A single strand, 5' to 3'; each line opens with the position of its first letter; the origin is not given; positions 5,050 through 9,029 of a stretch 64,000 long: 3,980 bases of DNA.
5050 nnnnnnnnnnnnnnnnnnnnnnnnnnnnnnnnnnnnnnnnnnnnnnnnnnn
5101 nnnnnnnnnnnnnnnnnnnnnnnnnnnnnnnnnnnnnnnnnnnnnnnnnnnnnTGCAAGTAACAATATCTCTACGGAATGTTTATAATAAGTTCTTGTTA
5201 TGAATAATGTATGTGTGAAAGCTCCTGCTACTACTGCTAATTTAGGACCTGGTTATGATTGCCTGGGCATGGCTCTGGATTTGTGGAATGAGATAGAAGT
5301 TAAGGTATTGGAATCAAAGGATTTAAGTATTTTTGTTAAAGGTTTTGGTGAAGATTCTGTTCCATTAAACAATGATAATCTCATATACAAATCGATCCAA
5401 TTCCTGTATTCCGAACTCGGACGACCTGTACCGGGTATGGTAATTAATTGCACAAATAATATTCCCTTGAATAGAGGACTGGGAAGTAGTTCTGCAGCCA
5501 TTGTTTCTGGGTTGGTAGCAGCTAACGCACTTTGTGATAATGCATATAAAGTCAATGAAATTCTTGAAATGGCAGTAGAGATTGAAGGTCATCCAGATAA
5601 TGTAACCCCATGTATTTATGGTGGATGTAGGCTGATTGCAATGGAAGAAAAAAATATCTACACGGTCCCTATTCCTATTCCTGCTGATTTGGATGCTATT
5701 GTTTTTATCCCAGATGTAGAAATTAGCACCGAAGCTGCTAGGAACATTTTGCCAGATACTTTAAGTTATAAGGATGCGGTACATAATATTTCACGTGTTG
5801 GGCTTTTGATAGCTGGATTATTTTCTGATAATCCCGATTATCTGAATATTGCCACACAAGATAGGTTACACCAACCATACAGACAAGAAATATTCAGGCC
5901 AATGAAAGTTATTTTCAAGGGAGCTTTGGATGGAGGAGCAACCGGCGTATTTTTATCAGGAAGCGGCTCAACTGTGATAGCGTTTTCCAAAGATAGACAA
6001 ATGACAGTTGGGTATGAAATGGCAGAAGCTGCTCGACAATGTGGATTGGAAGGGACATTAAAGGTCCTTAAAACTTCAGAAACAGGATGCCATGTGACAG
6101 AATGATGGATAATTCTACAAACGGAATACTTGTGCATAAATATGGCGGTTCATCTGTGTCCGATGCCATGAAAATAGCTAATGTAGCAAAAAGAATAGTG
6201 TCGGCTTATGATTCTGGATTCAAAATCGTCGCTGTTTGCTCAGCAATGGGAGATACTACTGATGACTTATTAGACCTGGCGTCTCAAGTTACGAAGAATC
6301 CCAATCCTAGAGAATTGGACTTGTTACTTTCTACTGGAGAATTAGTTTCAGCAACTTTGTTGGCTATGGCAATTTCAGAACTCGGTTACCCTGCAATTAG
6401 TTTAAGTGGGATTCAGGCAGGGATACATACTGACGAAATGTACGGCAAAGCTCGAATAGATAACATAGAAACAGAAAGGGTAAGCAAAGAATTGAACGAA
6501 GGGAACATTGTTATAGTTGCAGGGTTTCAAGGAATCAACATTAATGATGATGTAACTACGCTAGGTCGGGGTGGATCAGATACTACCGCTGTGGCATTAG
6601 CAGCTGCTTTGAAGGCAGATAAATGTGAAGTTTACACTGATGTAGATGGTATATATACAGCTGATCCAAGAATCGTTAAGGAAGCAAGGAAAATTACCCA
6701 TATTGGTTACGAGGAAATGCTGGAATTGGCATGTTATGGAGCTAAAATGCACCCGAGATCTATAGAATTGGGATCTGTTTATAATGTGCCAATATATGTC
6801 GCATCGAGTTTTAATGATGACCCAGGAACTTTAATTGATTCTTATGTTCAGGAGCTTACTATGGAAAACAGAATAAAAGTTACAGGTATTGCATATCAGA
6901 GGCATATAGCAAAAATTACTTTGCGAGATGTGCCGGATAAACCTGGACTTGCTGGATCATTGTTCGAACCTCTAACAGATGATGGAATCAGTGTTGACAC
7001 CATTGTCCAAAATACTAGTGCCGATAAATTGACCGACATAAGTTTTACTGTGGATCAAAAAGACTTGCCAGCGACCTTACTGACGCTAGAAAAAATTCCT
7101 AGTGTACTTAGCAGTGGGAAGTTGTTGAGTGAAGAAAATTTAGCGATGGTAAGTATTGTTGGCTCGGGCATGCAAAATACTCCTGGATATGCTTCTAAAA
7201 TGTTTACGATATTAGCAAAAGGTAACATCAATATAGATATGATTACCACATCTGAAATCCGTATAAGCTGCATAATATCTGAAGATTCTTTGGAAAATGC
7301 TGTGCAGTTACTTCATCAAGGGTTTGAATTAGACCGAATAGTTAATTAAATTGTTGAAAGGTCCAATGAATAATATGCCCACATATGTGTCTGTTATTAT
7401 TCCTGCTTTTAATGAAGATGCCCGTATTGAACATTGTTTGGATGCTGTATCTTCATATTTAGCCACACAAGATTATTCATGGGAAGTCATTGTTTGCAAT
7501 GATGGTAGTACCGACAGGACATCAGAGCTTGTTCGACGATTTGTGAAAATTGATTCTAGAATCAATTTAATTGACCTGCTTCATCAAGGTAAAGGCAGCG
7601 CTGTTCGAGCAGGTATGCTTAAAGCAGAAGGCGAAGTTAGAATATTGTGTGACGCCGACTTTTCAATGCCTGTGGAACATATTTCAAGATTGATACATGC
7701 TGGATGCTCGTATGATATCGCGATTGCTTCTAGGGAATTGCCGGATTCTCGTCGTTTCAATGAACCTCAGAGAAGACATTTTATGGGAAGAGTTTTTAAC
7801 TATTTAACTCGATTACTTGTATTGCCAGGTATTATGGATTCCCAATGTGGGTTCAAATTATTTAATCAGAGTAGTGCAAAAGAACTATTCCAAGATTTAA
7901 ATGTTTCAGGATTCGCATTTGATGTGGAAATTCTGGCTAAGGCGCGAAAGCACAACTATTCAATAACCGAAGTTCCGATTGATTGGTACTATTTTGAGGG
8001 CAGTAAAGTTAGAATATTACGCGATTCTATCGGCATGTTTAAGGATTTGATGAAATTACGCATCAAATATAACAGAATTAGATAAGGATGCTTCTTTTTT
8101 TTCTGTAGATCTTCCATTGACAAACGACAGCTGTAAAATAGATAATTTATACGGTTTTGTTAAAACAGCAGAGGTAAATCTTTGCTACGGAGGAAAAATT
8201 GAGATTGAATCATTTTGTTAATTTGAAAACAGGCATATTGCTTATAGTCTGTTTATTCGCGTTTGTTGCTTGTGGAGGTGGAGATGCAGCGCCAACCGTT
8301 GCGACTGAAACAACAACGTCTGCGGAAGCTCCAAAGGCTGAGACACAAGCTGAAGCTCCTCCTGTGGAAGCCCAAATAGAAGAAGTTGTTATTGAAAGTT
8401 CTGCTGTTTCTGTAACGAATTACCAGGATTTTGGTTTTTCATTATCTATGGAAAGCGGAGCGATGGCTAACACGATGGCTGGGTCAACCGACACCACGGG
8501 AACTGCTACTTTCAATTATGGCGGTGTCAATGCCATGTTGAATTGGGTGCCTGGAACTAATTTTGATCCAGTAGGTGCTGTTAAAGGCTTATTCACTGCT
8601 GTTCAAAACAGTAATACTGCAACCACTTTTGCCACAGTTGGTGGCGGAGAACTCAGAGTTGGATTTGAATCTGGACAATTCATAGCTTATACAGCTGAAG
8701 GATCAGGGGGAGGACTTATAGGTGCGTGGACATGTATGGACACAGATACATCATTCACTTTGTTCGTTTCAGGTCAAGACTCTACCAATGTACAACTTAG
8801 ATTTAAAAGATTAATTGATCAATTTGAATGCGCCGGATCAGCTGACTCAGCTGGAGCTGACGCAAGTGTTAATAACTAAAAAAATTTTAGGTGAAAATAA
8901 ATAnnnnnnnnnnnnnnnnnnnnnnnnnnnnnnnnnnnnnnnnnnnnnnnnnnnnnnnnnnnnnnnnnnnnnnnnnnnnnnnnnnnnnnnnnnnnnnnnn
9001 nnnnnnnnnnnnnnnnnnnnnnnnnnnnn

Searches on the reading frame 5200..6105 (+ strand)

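Call 5: search_protein_families(library=pfam, proteins=[window:5200-6105:+], max_evalue=0.01)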
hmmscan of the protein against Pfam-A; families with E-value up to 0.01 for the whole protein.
window:5200-6105:+ (301 aa): 2 families
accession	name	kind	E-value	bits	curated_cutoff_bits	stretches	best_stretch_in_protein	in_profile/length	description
PF00288.32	GHMP_kinases_N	-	1.3e-19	70.6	22.3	1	60-142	1-87/87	GHMP kinases N terminal domain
PF08544.19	GHMP_kinases_C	-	1.5e-06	28.9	21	1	214-266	16-69/85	GHMP kinases C terminal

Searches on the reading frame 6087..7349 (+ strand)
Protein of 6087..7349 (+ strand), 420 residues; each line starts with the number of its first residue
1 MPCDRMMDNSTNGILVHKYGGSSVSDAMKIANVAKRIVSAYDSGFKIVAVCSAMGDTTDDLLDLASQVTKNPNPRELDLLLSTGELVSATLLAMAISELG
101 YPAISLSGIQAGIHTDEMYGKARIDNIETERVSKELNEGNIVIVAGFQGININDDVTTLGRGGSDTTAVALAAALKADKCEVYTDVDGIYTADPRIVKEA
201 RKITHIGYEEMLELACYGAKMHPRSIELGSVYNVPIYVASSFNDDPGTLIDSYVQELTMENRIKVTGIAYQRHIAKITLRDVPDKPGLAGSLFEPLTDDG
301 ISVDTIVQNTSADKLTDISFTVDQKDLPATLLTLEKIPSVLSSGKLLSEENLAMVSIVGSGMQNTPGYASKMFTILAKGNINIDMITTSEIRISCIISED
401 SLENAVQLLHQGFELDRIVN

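Call 5: search_protein_families(library=pfam, proteins=[window:6087-7349:+], max_evalue=0.01)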
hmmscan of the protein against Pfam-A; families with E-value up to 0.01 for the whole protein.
window:6087-7349:+ (420 aa): 4 families
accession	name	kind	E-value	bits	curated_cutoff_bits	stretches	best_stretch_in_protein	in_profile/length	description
PF00696.33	AA_kinase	-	3.1e-49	168.2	24.9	1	14-240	2-234/234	Amino acid kinase family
PF22468.2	ACT_9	-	1.1e-33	115.3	27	2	355-413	1-61/61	ACT domain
PF13840.12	ACT_7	-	1.4e-19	70.1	27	1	348-411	2-65/65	ACT domain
PF01842.31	ACT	-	1.1e-17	63.9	27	2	279-338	3-65/66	ACT domain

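Call 11: find_related_loci(query=window:6087-7346:+, collection=genome_contigs, flank=10000)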
Query window:6087-7346:+ (420 aa) in genome_contigs; peptide patterns used: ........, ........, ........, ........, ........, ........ (x = any residue, [..] = any of these).
29 stretches matched a pattern; 6 encode a relative of the query (tblastn E <= 1e-3); 6 distinct loci.
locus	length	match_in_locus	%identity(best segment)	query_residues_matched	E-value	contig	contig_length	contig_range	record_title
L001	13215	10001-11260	91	1-420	0e+0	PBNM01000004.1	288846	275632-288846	MAG: Chloroflexota bacterium isolate SP188 79252, whole genome shotgun sequence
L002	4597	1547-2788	86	7-420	0e+0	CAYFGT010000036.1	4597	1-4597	MAG TPA_asm: uncultured Dehalococcoidia bacterium isolate ERP001736_co2_260 genome assembly, contig: NODE_13728_length_4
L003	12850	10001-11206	49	14-417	7e-125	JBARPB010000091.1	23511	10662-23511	MAG: Candidatus Omnitrophota bacterium isolate MFD13423_ilm_asm_bin5 k127_272195, whole genome shotgun sequence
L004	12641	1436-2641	46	14-417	8e-109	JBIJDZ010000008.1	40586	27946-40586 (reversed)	MAG: Chthoniobacterales bacterium isolate ME2006-08-30D12_3300044970_group2_bin85 Rohwer_bin2562_scaffold_193_c1, whole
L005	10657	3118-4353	45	5-418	6e-102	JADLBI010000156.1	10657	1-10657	MAG: Opitutaceae bacterium isolate SJ16 c_000000893817, whole genome shotgun sequence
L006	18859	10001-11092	46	53-418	5e-101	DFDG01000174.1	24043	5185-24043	MAG TPA_asm: Opitutaceae bacterium UBA3033 UBA3033_contig_14723, whole genome shotgun sequence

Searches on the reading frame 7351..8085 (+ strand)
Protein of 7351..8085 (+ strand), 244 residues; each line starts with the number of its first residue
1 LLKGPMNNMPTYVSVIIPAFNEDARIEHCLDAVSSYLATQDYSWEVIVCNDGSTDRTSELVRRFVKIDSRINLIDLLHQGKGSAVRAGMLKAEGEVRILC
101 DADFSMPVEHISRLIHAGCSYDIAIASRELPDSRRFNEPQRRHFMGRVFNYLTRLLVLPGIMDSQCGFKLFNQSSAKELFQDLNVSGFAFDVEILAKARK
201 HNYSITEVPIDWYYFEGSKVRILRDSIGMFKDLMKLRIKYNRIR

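Call 5: search_protein_families(library=pfam, proteins=[window:7351-8085:+], max_evalue=0.01)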
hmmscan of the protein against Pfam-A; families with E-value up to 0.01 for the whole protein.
window:7351-8085:+ (244 aa): 3 families
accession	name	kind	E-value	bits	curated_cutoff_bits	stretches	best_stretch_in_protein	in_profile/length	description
PF00535.33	Glycos_transf_2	-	2.9e-27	96.1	23.3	1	14-180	1-168/168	Glycosyl transferase family 2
PF10111.15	Glyco_tranf_2_2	-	4.3e-06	26.9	27.3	1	14-106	1-94/276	Glycosyltransferase like family 2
PF13641.12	Glyco_tranf_2_3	-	2.1e-05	25.1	27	1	10-92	1-84/230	Glycosyltransferase like family 2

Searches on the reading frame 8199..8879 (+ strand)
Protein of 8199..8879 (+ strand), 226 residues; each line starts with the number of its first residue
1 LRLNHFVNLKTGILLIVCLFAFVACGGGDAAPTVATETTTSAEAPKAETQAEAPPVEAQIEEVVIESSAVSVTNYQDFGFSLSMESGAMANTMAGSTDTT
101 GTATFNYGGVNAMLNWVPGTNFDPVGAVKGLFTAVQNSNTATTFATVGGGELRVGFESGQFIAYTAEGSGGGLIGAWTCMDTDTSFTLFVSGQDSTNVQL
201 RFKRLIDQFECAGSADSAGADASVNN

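Call 5: search_protein_families(library=pfam, proteins=[window:8199-8879:+], max_evalue=0.01)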
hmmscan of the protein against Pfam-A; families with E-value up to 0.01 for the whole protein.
window:8199-8879:+ (226 aa): 0 families

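Call 72: find_homologous_proteins(query=window:8199-8876:+, max_evalue=0.001)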
Query window:8199-8876:+ (226 aa): 8 proteins with E <= 0.001 among 1580 candidates.
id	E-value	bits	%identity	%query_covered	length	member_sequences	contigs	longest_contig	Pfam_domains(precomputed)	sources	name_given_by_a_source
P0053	1.1e-140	484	100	100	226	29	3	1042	-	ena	-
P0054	1.8e-102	360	76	100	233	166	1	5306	-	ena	-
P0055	2.1e-98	346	74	100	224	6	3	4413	-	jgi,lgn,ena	-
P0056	2.3e-85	304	87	72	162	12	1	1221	-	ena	-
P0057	7.3e-84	299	99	63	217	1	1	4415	-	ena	-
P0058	5.4e-74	267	59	94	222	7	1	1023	-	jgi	jgi:hypothetical protein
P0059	6.3e-71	257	58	94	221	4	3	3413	-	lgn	-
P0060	3.1e-51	192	71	55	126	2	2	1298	-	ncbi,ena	-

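Call 77: search_protein_families(library=ncbifam, proteins=[window:8199-8876:+], max_evalue=0.1)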
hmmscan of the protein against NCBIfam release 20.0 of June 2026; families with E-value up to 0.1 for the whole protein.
window:8199-8876:+ (226 aa): 2 families
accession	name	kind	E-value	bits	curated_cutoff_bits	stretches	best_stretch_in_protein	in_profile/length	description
NF053527.1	lipo_Cory_WKLS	subfamily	0.019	14.9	105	1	14-58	5-51/166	WKL family lipoprotein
NF033743.1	NlpC_inact_RipD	exception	0.064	12.7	215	1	22-91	50-119/181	NlpC/P60 family peptidoglycan-binding protein RipD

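Call 80: search_protein_families(library=pfam, proteins=[P0058], max_evalue=1)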
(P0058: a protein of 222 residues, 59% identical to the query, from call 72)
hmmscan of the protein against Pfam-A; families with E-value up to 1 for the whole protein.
P0058 (222 aa): 0 families

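Call 89: predict_structure(alignment_id=A5)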
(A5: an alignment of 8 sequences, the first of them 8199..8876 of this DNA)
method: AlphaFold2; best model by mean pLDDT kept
length: 226 residues; sequences in the alignment: 8
mean_pLDDT: 41.6   pTM: 0.36
mean pLDDT of the five models: 41.6, 40.7, 38.8, 34.9, 31.8
residues with pLDDT >= 90: 0; 70-90: 0; 50-70: 55; < 50: 171
segments of 3 or more residues with pLDDT < 50: 1-3, 17-92, 108-110, 124-126, 133-170, 191-226
pLDDT, mean of each block of 10 residues (from residue 1): 47 49 38 36 36 38 36 33 33 52 54 59 51 41 31 33 39 51 53 39 35 36 30
secondary structure, 60 per line:
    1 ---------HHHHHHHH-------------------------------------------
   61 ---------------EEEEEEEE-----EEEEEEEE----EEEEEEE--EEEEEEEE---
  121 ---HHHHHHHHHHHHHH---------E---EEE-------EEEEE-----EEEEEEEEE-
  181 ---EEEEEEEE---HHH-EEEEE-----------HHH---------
elements in order: H10-17 E76-83 E89-96 E101-107 E110-117 H124-137 E151-153 E161-165 E171-179 E184-191 E199-203
